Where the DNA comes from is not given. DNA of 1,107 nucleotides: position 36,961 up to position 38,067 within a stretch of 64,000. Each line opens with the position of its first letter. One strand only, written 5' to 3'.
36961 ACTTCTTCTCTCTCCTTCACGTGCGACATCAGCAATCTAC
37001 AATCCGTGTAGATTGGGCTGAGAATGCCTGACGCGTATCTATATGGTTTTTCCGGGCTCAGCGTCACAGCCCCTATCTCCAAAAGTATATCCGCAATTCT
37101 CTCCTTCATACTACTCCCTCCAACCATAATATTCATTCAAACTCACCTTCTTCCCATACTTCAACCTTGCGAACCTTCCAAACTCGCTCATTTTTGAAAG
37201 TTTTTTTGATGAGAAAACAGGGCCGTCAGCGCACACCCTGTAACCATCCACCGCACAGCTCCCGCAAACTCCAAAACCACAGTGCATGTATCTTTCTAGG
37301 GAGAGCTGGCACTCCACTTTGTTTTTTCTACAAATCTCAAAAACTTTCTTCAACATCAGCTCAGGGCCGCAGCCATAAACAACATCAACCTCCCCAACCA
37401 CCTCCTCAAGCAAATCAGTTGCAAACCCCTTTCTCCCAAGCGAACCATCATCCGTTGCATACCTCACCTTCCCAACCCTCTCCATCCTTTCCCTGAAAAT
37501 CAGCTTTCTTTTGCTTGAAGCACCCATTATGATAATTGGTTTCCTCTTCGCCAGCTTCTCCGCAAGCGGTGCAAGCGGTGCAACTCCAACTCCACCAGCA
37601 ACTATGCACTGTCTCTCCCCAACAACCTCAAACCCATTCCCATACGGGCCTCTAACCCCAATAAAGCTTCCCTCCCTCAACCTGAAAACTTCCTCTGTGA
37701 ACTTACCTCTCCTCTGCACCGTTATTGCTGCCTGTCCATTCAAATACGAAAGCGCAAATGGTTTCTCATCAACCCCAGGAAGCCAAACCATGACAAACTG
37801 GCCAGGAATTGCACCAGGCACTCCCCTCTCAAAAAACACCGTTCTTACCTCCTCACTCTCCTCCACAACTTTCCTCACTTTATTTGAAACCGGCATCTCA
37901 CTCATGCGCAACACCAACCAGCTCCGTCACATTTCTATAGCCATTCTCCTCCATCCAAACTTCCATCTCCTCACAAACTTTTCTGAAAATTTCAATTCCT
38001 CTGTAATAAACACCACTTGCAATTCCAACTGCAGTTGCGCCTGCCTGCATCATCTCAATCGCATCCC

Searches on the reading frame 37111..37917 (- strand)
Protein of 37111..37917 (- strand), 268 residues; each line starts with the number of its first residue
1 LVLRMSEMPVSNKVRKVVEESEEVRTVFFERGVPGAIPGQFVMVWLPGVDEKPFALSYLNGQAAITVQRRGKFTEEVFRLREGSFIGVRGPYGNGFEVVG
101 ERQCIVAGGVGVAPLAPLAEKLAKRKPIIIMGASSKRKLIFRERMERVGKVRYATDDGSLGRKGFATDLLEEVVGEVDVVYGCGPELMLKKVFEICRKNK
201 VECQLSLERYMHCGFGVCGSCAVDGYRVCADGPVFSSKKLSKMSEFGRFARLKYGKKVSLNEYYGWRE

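Call 14: search_protein_families(library=pfam, proteins=[window:37111-37917:-], max_evalue=0.001)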
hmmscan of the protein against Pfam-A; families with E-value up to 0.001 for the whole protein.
window:37111-37917:- (268 aa): 2 families
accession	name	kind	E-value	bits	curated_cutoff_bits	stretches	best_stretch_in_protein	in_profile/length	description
PF10418.14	DHODB_Fe-S_bind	-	2.1e-11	43.8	23.9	1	208-240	1-40/41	Iron-sulfur cluster binding domain of dihydroorotate dehydrogenase B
PF00175.26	NAD_binding_1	-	0.00044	21.3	22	0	106-192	2-107/109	Oxidoreductase NAD-binding domain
